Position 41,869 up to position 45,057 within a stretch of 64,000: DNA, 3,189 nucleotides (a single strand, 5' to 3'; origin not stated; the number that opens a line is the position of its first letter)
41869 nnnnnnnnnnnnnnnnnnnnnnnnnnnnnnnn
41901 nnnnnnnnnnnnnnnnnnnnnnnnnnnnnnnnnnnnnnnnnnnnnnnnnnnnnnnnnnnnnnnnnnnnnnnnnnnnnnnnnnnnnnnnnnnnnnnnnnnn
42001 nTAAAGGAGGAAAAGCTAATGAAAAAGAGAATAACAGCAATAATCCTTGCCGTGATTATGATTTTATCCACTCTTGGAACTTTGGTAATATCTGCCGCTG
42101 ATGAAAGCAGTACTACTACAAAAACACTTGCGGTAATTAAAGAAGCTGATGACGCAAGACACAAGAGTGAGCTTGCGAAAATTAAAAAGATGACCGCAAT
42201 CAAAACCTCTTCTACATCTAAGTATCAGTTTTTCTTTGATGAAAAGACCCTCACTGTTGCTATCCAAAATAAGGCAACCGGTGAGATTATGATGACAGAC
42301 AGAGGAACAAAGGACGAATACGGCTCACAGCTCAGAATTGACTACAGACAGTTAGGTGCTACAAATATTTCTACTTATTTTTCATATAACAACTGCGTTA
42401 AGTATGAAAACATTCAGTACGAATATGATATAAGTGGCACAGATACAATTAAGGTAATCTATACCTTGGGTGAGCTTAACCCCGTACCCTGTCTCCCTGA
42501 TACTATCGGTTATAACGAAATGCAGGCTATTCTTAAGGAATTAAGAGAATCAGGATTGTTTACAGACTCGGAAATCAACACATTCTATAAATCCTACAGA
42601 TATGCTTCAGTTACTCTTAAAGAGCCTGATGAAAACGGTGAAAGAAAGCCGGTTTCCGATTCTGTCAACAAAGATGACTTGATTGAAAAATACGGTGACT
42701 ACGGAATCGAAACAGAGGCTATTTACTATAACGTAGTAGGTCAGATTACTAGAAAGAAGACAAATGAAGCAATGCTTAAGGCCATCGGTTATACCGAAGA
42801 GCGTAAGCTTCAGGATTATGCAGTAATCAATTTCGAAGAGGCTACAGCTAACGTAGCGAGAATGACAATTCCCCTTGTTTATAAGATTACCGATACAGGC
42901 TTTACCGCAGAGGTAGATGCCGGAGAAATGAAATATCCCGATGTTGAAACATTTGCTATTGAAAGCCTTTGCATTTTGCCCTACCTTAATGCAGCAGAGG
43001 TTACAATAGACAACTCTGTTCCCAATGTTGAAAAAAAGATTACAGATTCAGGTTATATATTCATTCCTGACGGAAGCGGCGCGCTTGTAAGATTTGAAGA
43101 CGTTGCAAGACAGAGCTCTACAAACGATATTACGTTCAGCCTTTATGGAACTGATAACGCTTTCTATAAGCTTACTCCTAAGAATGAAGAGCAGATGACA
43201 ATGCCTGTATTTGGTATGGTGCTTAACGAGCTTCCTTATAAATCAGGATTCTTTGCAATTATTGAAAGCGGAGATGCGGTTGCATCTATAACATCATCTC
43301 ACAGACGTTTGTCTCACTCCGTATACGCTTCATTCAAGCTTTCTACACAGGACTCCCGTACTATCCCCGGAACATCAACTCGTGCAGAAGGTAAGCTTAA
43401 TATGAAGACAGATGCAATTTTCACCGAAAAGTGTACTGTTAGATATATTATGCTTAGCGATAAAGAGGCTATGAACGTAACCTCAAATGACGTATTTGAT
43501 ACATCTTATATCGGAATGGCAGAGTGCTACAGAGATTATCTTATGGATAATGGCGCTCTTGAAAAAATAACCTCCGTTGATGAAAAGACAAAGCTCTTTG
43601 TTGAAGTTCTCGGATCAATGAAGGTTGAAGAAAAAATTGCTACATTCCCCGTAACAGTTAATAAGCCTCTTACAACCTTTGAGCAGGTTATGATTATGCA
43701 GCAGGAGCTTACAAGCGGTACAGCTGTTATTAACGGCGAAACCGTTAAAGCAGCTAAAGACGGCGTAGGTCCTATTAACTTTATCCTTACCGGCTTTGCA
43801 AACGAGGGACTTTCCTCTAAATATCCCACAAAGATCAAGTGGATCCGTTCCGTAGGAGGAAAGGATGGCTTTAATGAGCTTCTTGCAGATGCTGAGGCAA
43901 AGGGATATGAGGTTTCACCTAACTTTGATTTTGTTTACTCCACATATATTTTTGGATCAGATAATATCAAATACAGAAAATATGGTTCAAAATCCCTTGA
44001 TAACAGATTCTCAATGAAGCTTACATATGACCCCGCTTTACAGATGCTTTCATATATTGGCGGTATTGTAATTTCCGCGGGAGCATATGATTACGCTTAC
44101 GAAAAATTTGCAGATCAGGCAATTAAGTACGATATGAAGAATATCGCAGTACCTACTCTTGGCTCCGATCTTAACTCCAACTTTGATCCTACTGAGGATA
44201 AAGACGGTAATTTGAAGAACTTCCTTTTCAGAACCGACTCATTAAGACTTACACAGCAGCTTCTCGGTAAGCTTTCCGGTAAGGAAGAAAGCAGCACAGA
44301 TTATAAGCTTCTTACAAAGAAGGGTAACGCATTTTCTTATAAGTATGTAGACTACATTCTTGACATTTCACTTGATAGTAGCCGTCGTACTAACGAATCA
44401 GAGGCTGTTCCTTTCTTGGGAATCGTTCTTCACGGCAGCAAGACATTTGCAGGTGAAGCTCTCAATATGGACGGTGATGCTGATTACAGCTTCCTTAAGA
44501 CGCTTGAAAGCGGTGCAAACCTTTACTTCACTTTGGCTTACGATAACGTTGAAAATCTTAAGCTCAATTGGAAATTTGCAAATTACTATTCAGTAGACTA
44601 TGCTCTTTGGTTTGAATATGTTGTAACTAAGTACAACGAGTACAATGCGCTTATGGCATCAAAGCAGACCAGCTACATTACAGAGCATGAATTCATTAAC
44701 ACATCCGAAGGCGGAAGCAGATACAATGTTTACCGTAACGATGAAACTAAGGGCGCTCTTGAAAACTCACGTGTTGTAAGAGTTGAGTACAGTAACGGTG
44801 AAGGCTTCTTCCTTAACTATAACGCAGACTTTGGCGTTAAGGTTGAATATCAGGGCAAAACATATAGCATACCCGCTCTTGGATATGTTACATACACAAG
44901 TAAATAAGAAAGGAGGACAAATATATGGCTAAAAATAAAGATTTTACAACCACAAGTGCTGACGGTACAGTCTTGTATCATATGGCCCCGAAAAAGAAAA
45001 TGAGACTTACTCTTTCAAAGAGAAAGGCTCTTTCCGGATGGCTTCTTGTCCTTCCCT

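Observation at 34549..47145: Seven-gene locus: one giant CBM-bearing binding protein, two full permease pairs and two large accessory proteins, with no ATPase, regulator or known glycosidase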

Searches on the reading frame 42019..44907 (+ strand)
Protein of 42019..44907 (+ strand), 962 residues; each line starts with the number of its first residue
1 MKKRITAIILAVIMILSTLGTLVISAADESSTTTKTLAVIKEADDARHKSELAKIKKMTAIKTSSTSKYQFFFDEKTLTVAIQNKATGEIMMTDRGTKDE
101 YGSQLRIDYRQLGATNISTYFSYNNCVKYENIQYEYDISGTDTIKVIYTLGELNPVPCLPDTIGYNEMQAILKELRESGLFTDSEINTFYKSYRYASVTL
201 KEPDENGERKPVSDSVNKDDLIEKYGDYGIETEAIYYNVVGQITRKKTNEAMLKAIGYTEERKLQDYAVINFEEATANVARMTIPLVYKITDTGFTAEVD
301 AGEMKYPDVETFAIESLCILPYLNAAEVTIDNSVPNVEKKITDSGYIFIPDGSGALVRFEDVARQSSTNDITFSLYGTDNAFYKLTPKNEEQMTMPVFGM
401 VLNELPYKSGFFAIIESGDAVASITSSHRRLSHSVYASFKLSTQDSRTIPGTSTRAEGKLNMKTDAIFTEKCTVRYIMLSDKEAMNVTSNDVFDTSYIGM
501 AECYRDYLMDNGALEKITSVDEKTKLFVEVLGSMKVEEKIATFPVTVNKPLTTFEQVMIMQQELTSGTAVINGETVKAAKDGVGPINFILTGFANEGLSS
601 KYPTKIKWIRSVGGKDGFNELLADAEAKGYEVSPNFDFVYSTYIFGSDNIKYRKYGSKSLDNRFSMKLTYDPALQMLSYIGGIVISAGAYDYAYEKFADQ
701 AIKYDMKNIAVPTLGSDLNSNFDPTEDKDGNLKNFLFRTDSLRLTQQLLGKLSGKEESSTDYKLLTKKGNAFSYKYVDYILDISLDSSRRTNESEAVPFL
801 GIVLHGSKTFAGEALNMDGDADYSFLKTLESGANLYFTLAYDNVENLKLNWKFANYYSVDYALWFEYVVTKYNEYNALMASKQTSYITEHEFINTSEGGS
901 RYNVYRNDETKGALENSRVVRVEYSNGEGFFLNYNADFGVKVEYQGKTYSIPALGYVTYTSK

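Call 3: search_protein_families(library=pfam, proteins=[window:42019-44907:+], max_evalue=0.01)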
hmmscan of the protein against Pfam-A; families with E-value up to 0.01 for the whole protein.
window:42019-44907:+ (962 aa): 1 family
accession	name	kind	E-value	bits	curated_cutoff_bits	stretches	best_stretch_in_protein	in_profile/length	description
PF18952.6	DUF5696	-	1.9e-106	357.5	25.6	1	275-895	18-578/612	Family of unknown function (DUF5696)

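Call 4: search_protein_families(library=ncbifam, proteins=[window:42019-44907:+], max_evalue=0.01)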
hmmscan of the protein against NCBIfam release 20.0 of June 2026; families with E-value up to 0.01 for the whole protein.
window:42019-44907:+ (962 aa): 1 family
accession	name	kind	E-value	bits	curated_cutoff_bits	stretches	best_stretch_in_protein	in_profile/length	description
NF008874.0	PRK11910.1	equivalog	0.009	14.5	680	0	1-84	1-86/615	amidase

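Call 14: search_solved_structures(query=window:42019-44907:+, max_evalue=1)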
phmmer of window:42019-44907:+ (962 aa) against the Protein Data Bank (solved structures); distinct sequences matched with E-value up to 1: 0.

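Call 17: find_homologous_proteins(query=window:42019-44907:+, max_evalue=0.00001)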
Query window:42019-44907:+ (962 aa): 283 proteins with E <= 0.00001 among 8000 candidates; the best 120 are listed.
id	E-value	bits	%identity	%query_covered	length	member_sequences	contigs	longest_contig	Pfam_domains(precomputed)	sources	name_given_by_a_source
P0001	0.0e+0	2135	100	100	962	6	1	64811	PF18952.7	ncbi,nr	ncbi:MAG: hypothetical protein IKC74_01115 [Clostridia bacterium]|nr:hypothetical protein [Clostridi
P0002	0.0e+0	1702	79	100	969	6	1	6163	PF18952.7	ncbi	-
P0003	0.0e+0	1595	75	100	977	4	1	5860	PF18952.7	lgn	-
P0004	0.0e+0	1245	62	100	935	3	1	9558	PF18952.7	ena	-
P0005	0.0e+0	1187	60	100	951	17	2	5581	PF18952.7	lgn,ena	-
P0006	0.0e+0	1178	60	100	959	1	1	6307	PF18952.7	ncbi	-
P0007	0.0e+0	1171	59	100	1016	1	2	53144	PF18952.7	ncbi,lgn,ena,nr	ncbi:MAG: hypothetical protein IJX51_05615 [Clostridia bacterium]|nr:hypothetical protein [Clostridi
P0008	3.9e-284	964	53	100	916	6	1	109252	PF18952.7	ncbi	-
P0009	5.0e-280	950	52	100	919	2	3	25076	PF18952.7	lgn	-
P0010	1.6e-279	948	52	100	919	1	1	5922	PF18952.7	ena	-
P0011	1.1e-276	939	52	100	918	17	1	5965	PF18952.7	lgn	-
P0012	6.1e-276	936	52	100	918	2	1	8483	PF18952.7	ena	-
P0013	7.3e-260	883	49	100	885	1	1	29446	PF18952.7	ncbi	-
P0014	1.8e-259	882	50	100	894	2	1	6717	PF18952.7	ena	-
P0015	3.5e-252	858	49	100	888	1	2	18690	PF18952.7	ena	-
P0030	9.1e-148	512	35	100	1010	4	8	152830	PF18952.7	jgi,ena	-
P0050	3.8e-135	471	35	100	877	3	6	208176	PF18952.7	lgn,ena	-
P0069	5.5e-97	344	31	93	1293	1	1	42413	PF18952.7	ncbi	-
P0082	8.5e-94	334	30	93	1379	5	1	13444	PF18952.7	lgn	-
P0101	9.0e-90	320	30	92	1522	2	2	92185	PF18952.7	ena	-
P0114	6.3e-87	311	29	93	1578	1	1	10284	PF18952.7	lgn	-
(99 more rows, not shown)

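Call 20: find_encoding_contigs(protein=P0007, flank=10000, max_places=3)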
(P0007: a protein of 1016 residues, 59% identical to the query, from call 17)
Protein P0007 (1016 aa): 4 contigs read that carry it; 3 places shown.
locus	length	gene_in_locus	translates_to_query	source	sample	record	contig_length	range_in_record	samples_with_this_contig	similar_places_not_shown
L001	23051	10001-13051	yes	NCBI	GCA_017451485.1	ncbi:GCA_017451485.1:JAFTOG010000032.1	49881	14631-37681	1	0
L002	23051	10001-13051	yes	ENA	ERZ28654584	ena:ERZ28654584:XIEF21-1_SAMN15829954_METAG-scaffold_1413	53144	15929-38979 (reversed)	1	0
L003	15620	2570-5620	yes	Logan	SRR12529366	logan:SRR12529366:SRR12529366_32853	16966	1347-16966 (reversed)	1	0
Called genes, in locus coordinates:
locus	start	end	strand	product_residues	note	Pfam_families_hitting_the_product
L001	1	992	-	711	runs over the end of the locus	PF17191:RecG_wedge, PF00270:DEAD, PF04851:ResIII, PF00271:Helicase_C, PF19833:RecG_dom3_C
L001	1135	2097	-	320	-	PF00480:ROK, PF01869:BcrAD_BadFG (faint)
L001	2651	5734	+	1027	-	PF01547:SBP_bac_1, PF13416:SBP_bac_8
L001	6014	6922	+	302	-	PF00528:BPD_transp_1 (weak)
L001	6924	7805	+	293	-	PF00528:BPD_transp_1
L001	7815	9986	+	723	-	PF01436:NHL (faint), PF08450:SGL (faint), PF13432:TPR_16 (weak), PF04893:Yip1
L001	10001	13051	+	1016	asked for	PF18952:DUF5696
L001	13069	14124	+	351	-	PF00528:BPD_transp_1 (weak)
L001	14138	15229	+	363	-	PF00528:BPD_transp_1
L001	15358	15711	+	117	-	PF01022:HTH_5, PF12840:HTH_20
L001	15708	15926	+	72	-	PF00403:HMA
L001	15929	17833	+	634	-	PF00122:E1-E2_ATPase, PF00702:Hydrolase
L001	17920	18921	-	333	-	PF01118:Semialdhyde_dh, PF02774:Semialdhyde_dhC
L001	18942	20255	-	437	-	PF00696:AA_kinase, PF13840:ACT_7 (weak), PF01842:ACT, PF22468:ACT_9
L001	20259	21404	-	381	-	PF03447:NAD_binding_3, PF00742:Homoserine_dh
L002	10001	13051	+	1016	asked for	PF18952:DUF5696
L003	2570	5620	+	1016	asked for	PF18952:DUF5696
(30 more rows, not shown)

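Call 21: find_encoding_contigs(protein=P0030, flank=10000, max_places=1)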
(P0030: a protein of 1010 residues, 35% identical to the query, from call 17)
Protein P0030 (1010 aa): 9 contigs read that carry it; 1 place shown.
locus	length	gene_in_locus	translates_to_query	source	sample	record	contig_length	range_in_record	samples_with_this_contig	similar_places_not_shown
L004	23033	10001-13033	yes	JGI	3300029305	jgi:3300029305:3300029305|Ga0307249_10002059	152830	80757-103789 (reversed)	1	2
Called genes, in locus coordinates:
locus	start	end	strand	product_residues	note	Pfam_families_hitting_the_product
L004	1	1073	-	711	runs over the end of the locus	PF17191:RecG_wedge, PF00270:DEAD, PF04851:ResIII, PF00271:Helicase_C, PF19833:RecG_dom3_C (weak)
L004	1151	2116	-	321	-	PF00480:ROK, PF01869:BcrAD_BadFG (faint)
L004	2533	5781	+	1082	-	PF01547:SBP_bac_1, PF13416:SBP_bac_8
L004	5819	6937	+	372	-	PF00528:BPD_transp_1 (faint)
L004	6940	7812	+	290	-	PF00528:BPD_transp_1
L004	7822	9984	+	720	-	PF01436:NHL (faint), PF07719:TPR_2 (faint), PF04893:Yip1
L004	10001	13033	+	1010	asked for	PF18952:DUF5696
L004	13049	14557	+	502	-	PF00528:BPD_transp_1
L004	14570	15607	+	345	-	PF00528:BPD_transp_1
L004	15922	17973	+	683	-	PF13306:LRR_5, PF13855:LRR_8 (weak)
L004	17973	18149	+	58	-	-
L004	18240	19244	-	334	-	PF01118:Semialdhyde_dh, PF02774:Semialdhyde_dhC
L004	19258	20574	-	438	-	PF00696:AA_kinase, PF13840:ACT_7 (faint), PF22468:ACT_9, PF01842:ACT (weak)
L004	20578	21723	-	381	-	PF03447:NAD_binding_3, PF00742:Homoserine_dh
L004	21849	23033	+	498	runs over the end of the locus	PF14821:Thr_synth_N, PF00291:PALP, PF24857:THR4_C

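Call 22: find_encoding_contigs(protein=P0050, flank=10000, max_places=1)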
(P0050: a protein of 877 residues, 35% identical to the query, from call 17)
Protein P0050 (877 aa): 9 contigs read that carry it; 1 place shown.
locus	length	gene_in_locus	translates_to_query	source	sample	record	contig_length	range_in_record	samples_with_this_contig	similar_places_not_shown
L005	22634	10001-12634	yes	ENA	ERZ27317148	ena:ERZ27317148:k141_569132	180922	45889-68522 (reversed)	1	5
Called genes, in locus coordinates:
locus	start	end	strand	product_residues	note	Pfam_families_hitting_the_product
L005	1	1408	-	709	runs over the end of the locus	PF17191:RecG_wedge, PF00270:DEAD, PF04851:ResIII, PF00271:Helicase_C, PF19833:RecG_dom3_C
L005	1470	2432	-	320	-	PF00480:ROK, PF01869:BcrAD_BadFG (faint)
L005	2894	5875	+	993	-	PF16990:CBM_35 (faint), PF01547:SBP_bac_1, PF13416:SBP_bac_8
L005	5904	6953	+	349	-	PF00528:BPD_transp_1 (faint)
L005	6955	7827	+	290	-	PF00528:BPD_transp_1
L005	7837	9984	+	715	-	PF01436:NHL (faint), PF07719:TPR_2 (faint), PF04893:Yip1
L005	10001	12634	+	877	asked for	PF18952:DUF5696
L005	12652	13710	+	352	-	PF00528:BPD_transp_1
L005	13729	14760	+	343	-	PF00528:BPD_transp_1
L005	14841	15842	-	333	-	PF01118:Semialdhyde_dh, PF02774:Semialdhyde_dhC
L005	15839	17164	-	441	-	PF00696:AA_kinase, PF13840:ACT_7 (faint), PF22468:ACT_9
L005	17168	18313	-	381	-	PF03447:NAD_binding_3, PF00742:Homoserine_dh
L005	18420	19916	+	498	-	PF14821:Thr_synth_N, PF00291:PALP, PF24857:THR4_C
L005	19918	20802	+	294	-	PF00288:GHMP_kinases_N, PF08544:GHMP_kinases_C (weak)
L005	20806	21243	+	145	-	-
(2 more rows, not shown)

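Call 23: find_encoding_contigs(protein=P0101, flank=10000, max_places=1)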
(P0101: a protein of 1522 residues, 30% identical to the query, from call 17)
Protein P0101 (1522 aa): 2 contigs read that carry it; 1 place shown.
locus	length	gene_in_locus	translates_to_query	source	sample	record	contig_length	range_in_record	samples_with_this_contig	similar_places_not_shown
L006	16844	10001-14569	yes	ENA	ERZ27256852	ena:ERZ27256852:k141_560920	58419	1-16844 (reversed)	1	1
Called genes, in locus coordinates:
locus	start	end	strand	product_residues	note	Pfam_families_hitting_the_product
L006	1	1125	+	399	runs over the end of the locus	PF00266:Aminotran_5, PF01212:Beta_elim_lyase (faint), PF01041:DegT_DnrJ_EryC1 (weak)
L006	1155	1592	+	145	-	PF01592:NifU_N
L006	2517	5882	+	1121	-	PF01547:SBP_bac_1, PF13416:SBP_bac_8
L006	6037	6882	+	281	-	PF00528:BPD_transp_1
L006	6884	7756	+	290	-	PF00528:BPD_transp_1 (weak)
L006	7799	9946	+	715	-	PF01436:NHL (faint), PF00515:TPR_1 (faint), PF07719:TPR_2 (faint), PF13432:TPR_16 (weak), PF04893:Yip1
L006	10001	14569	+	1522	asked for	PF18952:DUF5696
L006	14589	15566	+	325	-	PF00528:BPD_transp_1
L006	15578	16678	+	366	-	PF00528:BPD_transp_1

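Call 28: predict_structure(alignment_id=A1)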
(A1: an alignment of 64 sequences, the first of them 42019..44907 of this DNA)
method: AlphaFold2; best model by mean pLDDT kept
length: 962 residues; sequences in the alignment: 64
mean_pLDDT: 87.4   pTM: 0.85
mean pLDDT of the five models: 87.4, 86.3, 86.3, 84.7, 84.0
residues with pLDDT >= 90: 531; 70-90: 355; 50-70: 64; < 50: 12
segments of 3 or more residues with pLDDT < 50: 22-29
pLDDT, mean of each block of 10 residues (from residue 1): 62 65 46 76 87 92 90 91 90 70 90 85 86 89 94 79 91 93 92 87 77 73 83 87 85 91 89 72 95 95 89 91 91 88 93 91 85 89 75 94 89 96 92 93 78 60 85 95 68 89 95 91 91 88 85 97 95 91 93 89 90 96 96 95 72 89 84 69 89 92 94 93 84 89 97 93 96 96 88 88 96 88 94 96 86 80 94 95 94 85 87 87 95 94 92 95 72
secondary structure, 60 per line:
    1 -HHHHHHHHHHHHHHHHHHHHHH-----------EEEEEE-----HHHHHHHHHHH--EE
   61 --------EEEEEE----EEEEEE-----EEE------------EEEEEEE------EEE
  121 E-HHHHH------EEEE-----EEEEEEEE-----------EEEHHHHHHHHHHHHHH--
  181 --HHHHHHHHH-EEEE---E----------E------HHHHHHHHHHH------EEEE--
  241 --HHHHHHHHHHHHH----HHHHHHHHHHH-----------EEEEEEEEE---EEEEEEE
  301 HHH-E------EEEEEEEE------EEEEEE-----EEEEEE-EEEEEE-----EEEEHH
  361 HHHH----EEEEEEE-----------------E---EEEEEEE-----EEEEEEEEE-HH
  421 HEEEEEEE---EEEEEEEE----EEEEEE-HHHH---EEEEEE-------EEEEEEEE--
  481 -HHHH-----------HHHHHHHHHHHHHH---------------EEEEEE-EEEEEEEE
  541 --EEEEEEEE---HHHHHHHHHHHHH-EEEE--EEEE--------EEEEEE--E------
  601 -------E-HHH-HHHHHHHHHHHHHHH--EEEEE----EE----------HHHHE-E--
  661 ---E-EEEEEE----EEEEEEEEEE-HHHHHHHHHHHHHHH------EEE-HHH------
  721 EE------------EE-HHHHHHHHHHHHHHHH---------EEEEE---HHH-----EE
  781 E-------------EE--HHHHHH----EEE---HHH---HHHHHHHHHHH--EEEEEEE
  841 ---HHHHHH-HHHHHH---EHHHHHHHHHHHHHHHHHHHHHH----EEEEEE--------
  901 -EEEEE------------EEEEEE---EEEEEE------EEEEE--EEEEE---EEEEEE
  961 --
elements in order (helices of 4 or more, strands of 3 or more residues): H2-23 E35-40 H46-56 E69-74 E79-84 E90-92 E105-111 E118-121 H123-127 E134-137 E143-150 E162-164 H165-178 H183-191 E193-196 H218-228 E235-238 H243-255 H260-270 E282-290 E294-300 E312-319 E326-331 E337-342 E344-349 E355-358 H359-364 E369-375 E397-403 E409-417 E422-428 E432-439 E444-449 H451-454 E458-463 E471-478 H482-485 H497-510 E526-531 E533-540 E543-550 H554-566 E568-571 E574-577 E586-591 H614-628 E631-635 H652-655 E666-671 E676-685 H687-701 E708-710 H738-753 E763-767 E779-781 H799-804 E809-811 H821-831 E834-840 H844-849 H851-856 H861-882 E887-892 E902-906 E919-924 E928-933 E940-944 E947-951 E955-960

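Call 31: fold_search(model_id=the predicted structure, library=pdb)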
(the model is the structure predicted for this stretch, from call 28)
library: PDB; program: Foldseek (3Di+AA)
matches with E <= 10: 1111; with E <= 0.001: 413
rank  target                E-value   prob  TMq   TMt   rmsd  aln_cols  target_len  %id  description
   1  5opq_A                6.5e-27  1.00  0.48  0.67   8.2       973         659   11  A 3,6-anhydro-D-galactosidase produced by Zobellia galactanivorans. This is an exo-lytic enzyme that hydrolyzes termin (released 2017-11-29)
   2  8rzk_A                3.3e-26  1.00  0.49  0.68   8.5       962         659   11  The Michaelis complex of ZgGH129 D486N from Zobellia galactanivorans with neo-b/k-oligo-carrageenan tetrasaccharide (b (released 2024-07-31)
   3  5opq_D                3.9e-26  1.00  0.48  0.67   9.0       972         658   11  A 3,6-anhydro-D-galactosidase produced by Zobellia galactanivorans. This is an exo-lytic enzyme that hydrolyzes termin (released 2017-11-29)
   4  5wzr_A                9.9e-24  1.00  0.49  0.72   7.0       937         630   11  Alpha-N-acetylgalactosaminidase NagBb from Bifidobacterium bifidum - Gal-NHAc-DNJ complex (released 2017-06-07)
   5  5wzp_A                8.2e-23  1.00  0.47  0.71   7.5       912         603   11  Alpha-N-acetylgalactosaminidase NagBb from Bifidobacterium bifidum - ligand free (released 2017-06-07)
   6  5wzn_A                8.2e-23  1.00  0.48  0.71   7.1       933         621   11  Alpha-N-acetylgalactosaminidase NagBb from Bifidobacterium bifidum - GalNAc complex (released 2017-06-07)
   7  5wzp_B                1.1e-22  1.00  0.45  0.69   8.1       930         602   10  Alpha-N-acetylgalactosaminidase NagBb from Bifidobacterium bifidum - ligand free (released 2017-06-07)
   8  5wzr_B                4.0e-22  1.00  0.47  0.69   7.8       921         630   11  Alpha-N-acetylgalactosaminidase NagBb from Bifidobacterium bifidum - Gal-NHAc-DNJ complex (released 2017-06-07)
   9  5wzn_B                6.1e-22  1.00  0.48  0.71   7.1       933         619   10  Alpha-N-acetylgalactosaminidase NagBb from Bifidobacterium bifidum - GalNAc complex (released 2017-06-07)
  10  5wzq_A                6.8e-22  1.00  0.47  0.70   7.8       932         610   10  Alpha-N-acetylgalactosaminidase NagBb from Bifidobacterium bifidum - quadruple mutant (released 2017-06-07)
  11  5wzq_B                2.6e-21  1.00  0.48  0.71   7.5       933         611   10  Alpha-N-acetylgalactosaminidase NagBb from Bifidobacterium bifidum - quadruple mutant (released 2017-06-07)
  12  6qev_B                1.1e-15  1.00  0.37  0.29  10.7       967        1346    9  EngBF DARPin Fusion 4b B6 (released 2019-11-06)
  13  6sh9_B                8.1e-15  1.00  0.38  0.29  10.8       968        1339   10  EngBF DARPin Fusion 4b D12 (released 2019-11-06)
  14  6qfk_A                1.7e-14  1.00  0.38  0.29  10.7       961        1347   10  EngBF DARPin Fusion 4b G10 (released 2019-11-06)
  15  2zxq                  6.0e-14  1.00  0.35  0.30  11.7       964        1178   10  Crystal structure of endo-alpha-N-acetylgalactosaminidase from Bifidobacterium longum (EngBF) (released 2009-06-16)
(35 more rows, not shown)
